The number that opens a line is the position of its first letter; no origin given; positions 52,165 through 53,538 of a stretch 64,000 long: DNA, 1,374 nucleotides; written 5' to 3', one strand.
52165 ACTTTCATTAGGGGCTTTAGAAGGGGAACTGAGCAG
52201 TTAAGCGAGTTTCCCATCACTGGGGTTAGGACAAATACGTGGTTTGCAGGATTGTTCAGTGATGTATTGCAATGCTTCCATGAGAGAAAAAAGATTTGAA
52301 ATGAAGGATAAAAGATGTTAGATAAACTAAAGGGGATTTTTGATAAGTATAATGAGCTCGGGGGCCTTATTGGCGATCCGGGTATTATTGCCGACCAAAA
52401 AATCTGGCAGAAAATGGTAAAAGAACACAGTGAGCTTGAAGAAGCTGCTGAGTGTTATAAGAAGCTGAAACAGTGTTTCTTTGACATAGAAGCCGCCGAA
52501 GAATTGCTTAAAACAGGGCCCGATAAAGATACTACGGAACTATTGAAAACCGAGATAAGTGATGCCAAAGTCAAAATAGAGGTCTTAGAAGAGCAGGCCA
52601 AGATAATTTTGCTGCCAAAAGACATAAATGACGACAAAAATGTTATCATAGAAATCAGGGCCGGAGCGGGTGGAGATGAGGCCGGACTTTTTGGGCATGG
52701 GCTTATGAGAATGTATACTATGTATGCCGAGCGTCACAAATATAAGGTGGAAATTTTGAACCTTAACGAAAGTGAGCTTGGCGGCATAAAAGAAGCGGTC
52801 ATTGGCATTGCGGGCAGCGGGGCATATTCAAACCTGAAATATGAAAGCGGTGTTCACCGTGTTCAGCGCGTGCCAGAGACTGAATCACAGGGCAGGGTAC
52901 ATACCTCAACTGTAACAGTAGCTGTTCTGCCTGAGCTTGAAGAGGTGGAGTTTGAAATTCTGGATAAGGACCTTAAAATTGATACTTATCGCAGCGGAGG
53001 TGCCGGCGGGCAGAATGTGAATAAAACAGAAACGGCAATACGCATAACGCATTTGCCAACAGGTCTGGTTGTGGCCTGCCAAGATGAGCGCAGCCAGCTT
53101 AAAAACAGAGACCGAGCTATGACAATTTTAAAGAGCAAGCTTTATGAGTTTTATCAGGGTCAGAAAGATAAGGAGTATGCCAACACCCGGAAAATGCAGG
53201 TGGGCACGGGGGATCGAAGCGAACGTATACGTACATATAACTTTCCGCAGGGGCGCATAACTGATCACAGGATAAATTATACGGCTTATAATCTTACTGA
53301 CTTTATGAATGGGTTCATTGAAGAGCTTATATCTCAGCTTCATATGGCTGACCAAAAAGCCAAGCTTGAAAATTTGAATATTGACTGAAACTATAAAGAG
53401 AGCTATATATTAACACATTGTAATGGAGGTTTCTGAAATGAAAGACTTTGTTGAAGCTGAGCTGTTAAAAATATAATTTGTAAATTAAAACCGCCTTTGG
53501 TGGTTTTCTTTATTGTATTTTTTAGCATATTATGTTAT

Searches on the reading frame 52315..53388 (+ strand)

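Call 42: search_protein_families(library=pfam, proteins=[window:52315-53388:+], max_evalue=0.001)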
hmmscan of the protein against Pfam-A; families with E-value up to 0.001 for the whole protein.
window:52315-53388:+ (357 aa): 2 families
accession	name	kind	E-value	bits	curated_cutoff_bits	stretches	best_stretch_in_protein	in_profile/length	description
PF03462.23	PCRF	-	2.4e-69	233.5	24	1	10-202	3-194/194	PCRF domain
PF00472.26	RF-1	-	1.1e-43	148.3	35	1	209-319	1-116/116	RF-1 domain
